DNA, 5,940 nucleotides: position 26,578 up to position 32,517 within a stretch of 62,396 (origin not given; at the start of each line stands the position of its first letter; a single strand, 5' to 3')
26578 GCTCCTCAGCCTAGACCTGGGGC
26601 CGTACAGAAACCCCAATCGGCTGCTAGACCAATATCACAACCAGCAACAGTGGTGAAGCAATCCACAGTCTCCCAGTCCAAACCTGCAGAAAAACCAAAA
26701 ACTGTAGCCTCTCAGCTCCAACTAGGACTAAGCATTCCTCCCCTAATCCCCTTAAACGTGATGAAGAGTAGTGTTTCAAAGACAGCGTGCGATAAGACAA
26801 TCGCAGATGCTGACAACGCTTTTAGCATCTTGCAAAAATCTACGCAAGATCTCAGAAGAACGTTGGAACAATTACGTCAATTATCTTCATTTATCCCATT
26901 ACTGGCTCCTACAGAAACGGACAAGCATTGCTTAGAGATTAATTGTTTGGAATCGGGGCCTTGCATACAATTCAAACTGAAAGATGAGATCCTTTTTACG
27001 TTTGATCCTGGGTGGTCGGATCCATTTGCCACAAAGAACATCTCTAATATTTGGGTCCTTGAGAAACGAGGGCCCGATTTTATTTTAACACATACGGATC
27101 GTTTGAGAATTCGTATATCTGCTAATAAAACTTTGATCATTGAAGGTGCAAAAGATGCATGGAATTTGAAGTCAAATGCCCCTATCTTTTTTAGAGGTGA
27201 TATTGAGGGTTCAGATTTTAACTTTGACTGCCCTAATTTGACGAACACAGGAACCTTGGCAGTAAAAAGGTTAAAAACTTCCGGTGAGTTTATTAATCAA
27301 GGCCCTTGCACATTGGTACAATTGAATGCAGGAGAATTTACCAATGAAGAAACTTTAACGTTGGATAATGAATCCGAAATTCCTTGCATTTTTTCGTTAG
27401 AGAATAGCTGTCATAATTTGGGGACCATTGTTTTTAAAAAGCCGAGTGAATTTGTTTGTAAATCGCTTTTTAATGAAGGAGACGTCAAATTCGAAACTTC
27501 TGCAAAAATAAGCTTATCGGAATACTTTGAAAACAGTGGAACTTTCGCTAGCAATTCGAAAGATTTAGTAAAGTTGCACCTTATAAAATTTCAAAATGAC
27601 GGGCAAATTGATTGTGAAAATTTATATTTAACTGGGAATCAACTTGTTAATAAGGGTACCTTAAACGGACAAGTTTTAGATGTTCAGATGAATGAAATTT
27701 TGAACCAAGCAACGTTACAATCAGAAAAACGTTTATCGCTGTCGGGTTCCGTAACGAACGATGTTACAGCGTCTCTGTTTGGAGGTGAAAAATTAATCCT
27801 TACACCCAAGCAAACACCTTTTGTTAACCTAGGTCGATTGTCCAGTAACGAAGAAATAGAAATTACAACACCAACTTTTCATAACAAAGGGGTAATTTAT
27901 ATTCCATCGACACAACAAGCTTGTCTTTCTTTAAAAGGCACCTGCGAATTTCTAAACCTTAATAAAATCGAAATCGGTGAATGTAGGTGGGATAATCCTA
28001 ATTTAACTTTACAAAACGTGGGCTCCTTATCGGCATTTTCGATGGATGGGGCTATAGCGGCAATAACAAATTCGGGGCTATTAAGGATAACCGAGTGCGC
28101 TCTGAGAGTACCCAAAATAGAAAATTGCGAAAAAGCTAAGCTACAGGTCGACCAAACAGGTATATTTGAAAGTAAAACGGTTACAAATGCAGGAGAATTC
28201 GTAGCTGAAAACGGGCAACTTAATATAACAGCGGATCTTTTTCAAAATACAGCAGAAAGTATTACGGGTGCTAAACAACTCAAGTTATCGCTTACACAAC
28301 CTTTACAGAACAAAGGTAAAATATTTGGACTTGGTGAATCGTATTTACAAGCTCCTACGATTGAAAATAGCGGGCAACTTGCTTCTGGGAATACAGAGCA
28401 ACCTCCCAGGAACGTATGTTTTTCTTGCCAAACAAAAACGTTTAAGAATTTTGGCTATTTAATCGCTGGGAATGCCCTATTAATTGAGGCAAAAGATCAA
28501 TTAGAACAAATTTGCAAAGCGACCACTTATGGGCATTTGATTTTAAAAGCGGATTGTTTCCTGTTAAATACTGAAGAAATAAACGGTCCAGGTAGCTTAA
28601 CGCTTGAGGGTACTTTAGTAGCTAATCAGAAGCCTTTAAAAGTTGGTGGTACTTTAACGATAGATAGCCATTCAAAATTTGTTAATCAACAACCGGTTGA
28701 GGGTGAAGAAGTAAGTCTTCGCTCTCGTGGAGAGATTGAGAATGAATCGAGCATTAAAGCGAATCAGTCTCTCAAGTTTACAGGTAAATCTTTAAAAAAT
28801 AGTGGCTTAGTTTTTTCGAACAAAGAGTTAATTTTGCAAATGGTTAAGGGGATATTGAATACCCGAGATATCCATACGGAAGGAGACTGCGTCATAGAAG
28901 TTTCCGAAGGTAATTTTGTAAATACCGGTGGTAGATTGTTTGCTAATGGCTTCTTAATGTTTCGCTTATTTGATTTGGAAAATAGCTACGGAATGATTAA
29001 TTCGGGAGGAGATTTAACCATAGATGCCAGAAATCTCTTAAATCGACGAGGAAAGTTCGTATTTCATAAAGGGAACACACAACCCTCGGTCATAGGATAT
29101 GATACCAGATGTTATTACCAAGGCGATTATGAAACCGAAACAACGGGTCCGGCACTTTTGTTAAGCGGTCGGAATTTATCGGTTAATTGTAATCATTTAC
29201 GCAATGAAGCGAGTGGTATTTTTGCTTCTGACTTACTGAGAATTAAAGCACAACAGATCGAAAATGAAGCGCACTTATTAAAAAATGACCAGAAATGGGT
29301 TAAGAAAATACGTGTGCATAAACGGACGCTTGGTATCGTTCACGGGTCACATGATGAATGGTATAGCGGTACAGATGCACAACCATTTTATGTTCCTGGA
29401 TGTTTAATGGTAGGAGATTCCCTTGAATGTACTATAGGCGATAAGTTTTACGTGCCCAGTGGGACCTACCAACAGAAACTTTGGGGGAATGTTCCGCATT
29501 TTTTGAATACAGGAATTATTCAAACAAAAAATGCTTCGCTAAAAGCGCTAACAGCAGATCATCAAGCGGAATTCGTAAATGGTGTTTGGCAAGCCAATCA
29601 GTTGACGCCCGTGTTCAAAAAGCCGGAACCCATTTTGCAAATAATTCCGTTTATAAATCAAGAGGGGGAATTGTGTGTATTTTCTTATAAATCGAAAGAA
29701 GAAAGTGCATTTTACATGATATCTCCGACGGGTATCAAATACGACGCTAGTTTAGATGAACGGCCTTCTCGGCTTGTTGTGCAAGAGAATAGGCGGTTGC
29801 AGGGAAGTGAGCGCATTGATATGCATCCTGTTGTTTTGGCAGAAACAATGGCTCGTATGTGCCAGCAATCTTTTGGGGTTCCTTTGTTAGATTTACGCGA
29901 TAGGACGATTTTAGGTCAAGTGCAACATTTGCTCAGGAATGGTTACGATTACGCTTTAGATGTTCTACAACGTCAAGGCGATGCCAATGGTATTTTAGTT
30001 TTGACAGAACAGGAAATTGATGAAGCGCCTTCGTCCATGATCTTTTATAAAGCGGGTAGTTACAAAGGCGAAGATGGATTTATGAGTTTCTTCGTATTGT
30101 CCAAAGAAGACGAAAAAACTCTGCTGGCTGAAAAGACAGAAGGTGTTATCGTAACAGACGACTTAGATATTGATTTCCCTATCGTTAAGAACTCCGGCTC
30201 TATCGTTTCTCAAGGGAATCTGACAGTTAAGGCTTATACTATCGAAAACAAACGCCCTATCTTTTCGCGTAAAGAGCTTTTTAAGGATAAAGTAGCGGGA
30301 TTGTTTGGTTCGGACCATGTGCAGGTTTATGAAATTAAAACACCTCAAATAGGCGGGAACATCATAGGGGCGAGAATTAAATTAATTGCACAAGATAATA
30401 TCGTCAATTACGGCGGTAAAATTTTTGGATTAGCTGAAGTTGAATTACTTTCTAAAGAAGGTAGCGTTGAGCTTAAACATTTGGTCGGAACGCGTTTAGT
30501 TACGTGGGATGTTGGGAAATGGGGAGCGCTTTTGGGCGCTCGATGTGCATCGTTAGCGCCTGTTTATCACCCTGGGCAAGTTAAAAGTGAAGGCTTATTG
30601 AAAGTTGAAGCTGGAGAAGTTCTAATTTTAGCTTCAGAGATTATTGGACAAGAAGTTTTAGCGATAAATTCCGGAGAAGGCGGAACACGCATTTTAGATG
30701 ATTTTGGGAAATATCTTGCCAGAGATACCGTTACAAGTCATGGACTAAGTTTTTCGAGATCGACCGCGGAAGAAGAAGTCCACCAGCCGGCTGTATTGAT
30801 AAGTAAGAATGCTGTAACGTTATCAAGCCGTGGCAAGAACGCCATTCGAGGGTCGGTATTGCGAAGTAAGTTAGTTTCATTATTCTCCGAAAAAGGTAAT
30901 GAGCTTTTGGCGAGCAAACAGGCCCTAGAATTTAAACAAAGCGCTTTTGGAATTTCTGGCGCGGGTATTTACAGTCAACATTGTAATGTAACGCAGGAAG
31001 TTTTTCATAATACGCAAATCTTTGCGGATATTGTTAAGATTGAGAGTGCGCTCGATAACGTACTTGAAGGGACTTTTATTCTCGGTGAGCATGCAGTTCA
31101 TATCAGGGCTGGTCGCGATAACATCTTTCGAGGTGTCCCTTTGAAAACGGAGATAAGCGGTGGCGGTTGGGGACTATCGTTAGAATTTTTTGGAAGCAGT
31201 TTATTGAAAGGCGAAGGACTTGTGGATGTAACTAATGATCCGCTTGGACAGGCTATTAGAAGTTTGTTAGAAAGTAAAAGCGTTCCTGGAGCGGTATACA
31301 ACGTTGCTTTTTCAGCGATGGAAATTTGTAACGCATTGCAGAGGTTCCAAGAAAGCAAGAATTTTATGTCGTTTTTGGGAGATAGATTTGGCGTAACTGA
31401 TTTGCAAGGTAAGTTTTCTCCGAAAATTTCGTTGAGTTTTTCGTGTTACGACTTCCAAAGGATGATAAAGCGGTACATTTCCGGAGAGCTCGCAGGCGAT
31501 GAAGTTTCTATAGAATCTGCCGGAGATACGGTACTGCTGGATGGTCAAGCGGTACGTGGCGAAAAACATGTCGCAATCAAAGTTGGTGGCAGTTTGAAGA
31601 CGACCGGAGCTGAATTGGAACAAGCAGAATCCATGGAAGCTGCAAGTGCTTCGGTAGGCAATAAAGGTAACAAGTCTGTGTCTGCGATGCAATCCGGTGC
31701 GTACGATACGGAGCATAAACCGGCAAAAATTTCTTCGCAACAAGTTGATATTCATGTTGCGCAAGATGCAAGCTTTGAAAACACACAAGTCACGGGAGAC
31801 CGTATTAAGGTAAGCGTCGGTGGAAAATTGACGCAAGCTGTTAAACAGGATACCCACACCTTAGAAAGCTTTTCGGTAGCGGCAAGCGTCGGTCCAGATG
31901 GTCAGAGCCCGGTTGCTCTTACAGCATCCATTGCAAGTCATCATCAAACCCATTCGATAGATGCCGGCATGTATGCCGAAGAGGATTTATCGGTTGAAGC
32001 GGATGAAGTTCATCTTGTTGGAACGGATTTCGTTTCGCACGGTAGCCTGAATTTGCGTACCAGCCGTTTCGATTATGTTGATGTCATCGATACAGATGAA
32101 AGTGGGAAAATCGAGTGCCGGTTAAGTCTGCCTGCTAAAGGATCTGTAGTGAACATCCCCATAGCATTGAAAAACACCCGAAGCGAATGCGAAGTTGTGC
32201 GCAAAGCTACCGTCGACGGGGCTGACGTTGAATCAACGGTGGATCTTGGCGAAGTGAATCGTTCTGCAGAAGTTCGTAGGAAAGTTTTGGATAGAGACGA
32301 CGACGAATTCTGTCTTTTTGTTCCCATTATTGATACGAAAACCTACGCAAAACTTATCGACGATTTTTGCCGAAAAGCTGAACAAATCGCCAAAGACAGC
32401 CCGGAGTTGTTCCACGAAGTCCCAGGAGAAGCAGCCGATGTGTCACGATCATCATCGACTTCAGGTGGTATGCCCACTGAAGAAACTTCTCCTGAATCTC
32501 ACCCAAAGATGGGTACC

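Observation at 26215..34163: Polymorphic-toxin locus: a ~2400-aa beta-helical exoprotein with a PT-TG pre-toxin module but no recognisable secretion partner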

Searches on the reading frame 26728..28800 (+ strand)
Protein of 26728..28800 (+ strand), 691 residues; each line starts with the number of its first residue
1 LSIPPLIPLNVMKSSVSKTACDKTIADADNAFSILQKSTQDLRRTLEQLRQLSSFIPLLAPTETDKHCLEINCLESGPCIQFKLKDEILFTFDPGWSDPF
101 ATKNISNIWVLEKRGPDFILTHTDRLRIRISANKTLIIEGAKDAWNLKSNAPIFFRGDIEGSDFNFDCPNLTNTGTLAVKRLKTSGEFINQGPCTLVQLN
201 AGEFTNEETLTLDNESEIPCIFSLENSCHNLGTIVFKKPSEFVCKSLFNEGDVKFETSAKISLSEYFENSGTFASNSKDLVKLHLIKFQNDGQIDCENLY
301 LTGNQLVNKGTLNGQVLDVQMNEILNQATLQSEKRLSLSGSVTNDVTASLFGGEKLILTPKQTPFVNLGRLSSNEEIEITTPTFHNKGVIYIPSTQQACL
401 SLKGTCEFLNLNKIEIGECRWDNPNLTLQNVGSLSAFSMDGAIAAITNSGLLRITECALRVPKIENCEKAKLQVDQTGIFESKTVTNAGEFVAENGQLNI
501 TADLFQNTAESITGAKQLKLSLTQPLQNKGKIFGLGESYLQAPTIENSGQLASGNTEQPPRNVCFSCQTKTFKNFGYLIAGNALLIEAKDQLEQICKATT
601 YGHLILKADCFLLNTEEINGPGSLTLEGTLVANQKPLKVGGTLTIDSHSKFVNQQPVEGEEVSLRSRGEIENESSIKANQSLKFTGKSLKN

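Call 28: search_protein_families(library=pfam, proteins=[window:26728-28200:+], max_evalue=10)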
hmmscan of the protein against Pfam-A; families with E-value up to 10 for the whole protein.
window:26728-28200:+ (491 aa): 0 families

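Call 38: predict_structure(alignment_id=A1)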
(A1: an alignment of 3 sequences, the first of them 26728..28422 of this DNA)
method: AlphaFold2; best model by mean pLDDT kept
length: 565 residues; sequences in the alignment: 3
mean_pLDDT: 31.7   pTM: 0.24
mean pLDDT of the five models: 31.7, 28.9, 28.8, 26.8, 26.2
residues with pLDDT >= 90: 0; 70-90: 0; 50-70: 13; < 50: 552
segments of 3 or more residues with pLDDT < 50: 1-114, 116-119, 121-127, 131-137, 139-165, 167-187, 191-209, 216-565
pLDDT, mean of each block of 10 residues (from residue 1): 32 39 36 37 36 29 25 27 27 25 32 46 48 45 32 34 44 37 44 44 43 49 43 43 35 31 26 22 24 25 24 24 26 28 29 34 32 34 32 32 32 30 28 24 23 23 22 23 25 27 30 28 28 25 26 28 25
secondary structure, 60 per line:
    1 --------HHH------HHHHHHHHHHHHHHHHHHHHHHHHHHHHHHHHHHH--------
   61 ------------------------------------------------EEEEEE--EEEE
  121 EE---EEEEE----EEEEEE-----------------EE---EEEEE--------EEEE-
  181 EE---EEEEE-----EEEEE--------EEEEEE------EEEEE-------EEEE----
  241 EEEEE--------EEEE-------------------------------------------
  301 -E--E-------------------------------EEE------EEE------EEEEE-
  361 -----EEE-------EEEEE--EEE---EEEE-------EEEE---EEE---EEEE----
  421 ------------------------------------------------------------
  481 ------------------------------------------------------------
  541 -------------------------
elements in order: H18-52 E109-114 E117-122 E126-130 E135-140 E163-167 E176-179 E186-190 E196-200 E209-214 E221-225 E233-236 E241-245 E254-257 E337-339 E346-348 E355-359 E366-368 E376-380 E383-385 E389-392 E400-403 E407-409 E413-416
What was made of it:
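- The AF2 model of aa 196-760 failed (pLDDT 32, call 38). The stretch between the signal sequence and the first repeats is predicted as a helix plus coil, not the TPS beta-helix cap, though the model is low-confidence (call 38).
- Tried and rejected: AF2 of aa 196-760 with a three-sequence alignment failed (pLDDT 32, call 38), so there is no fold evidence for the N-terminus.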

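Call 39: search_solved_structures(query=window:26728-28800:+, max_evalue=10, show_alignments=2)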
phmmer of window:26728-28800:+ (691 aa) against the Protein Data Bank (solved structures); distinct sequences matched with E-value up to 10: 0.

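Call 63: find_related_loci(query=A1, collection=metagenome_contigs, flank=10000)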
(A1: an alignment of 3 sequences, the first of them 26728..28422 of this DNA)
Query A1 (565 aa) in metagenome_contigs; peptide patterns used: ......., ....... (x = any residue, [..] = any of these).
312 stretches matched a pattern, but none encodes a relative of the query by tblastn (E <= 1e-3).
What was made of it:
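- Tried and rejected: A metagenome_contigs scan with the N-terminal alignment found none (call 63).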

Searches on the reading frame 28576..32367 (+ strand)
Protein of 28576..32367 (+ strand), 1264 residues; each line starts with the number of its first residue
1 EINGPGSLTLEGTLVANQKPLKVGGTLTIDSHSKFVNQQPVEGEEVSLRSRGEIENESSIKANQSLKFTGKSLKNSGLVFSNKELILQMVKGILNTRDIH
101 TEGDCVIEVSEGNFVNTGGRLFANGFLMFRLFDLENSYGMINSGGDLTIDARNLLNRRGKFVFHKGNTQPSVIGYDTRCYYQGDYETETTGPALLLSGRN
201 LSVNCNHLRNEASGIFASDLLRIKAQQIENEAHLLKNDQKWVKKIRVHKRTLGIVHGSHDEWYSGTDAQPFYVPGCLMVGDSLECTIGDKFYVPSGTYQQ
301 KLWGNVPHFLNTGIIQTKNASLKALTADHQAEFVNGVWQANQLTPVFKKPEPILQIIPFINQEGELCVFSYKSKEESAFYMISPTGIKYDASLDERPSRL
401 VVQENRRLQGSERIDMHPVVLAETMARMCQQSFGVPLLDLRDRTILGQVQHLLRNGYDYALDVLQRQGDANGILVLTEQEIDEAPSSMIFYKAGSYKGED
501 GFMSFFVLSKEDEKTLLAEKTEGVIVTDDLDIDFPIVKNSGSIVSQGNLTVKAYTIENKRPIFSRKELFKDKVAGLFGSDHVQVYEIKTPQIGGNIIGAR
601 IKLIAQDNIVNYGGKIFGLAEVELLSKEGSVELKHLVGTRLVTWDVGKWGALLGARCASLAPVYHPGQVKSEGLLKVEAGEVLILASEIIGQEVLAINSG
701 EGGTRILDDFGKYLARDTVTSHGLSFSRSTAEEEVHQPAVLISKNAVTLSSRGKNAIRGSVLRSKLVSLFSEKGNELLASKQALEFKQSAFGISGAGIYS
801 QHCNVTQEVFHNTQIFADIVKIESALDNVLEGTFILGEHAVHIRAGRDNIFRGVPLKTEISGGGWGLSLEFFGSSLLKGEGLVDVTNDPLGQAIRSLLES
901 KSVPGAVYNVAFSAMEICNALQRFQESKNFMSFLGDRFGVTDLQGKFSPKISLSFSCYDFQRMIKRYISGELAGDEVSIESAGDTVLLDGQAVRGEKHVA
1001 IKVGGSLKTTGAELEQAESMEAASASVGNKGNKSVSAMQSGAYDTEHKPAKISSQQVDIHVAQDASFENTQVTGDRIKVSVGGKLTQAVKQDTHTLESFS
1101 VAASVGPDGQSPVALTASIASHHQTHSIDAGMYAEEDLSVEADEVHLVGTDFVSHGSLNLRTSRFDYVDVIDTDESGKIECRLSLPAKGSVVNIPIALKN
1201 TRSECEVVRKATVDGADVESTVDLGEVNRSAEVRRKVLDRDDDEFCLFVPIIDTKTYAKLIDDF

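Call 47: find_homologous_proteins(query=A2, max_evalue=1e-10)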
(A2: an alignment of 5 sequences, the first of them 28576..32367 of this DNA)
Query A2 (5 sequences) (1264 aa, profile of the alignment): 5 proteins with E <= 1e-10 among 8000 candidates.
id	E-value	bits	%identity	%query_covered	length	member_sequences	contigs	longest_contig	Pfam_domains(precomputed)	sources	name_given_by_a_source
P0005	3.6e-268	911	89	54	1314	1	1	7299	PF27415.1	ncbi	ncbi:MAG: hypothetical protein ACSW8C_02775, partial [bacterium]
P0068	1.1e-156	542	100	33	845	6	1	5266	PF27415.1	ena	-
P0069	5.5e-59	218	51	3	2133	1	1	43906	PF05594.21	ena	-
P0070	5.1e-52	195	23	32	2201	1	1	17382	-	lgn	-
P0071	2.5e-15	74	22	17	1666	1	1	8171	PF13332.13,PF05594.21,PF04830.19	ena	-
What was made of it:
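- Tried and rejected: The word-indexed search with a five-sequence core profile returned only five proteins and missed the known relatives (call 47).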

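Call 51: find_related_loci(query=A3, collection=genome_contigs, flank=10000)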
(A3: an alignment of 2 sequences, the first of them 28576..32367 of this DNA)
Query A3 (1264 aa) in genome_contigs; peptide patterns used: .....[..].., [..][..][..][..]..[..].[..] (x = any residue, [..] = any of these).
63 stretches matched a pattern, but none encodes a relative of the query by tblastn (E <= 1e-3).

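Call 52: find_encoding_contigs(protein=P0070, flank=10000, max_places=3)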
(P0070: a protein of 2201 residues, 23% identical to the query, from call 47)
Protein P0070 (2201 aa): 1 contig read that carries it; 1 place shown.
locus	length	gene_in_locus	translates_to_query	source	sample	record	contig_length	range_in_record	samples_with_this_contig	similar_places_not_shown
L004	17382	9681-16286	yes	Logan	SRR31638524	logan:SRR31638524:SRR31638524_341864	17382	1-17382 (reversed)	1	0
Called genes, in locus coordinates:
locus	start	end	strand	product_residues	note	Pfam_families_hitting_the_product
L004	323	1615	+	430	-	-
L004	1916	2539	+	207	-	-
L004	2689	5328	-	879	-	-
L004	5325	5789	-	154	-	-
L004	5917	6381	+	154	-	PF23130:IcmW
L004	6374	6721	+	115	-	-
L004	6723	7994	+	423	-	-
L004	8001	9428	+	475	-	-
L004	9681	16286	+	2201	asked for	-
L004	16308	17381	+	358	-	?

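Call 53: find_encoding_contigs(protein=P0069, flank=10000, max_places=3)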
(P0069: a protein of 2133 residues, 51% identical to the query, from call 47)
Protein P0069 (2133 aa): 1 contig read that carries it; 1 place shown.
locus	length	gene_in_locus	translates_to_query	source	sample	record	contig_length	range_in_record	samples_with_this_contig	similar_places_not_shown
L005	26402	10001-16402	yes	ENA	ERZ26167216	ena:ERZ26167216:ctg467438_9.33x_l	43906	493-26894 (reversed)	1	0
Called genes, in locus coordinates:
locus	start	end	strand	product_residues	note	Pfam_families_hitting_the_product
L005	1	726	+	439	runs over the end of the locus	PF01702:TGT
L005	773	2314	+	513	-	PF03023:MurJ, PF13440:Polysacc_synt_3 (faint), PF01554:MatE (faint)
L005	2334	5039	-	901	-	PF27167:HTH_GRAD, PF27371:GRAD_C, PF03449:GreA_GreB_N, PF01272:GreA_GreB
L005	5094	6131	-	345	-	PF00515:TPR_1 (faint), PF07719:TPR_2 (faint), PF13181:TPR_8 (faint), PF13424:TPR_12 (faint), PF13428:TPR_14 (faint), PF14559:TPR_19 (faint)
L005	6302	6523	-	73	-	-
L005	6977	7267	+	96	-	-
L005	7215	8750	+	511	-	PF08479:POTRA_2, PF17287:POTRA_3, PF03865:ShlB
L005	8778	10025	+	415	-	PF05860:TPS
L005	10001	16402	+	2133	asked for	PF05594:Fil_haemagg (faint)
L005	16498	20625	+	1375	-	PF13332:Fil_haemagg_2 (weak), PF04830:DUF637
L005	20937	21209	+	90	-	-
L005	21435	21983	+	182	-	-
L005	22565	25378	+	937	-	PF13332:Fil_haemagg_2 (weak), PF04830:DUF637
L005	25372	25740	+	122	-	-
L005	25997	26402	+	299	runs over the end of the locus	?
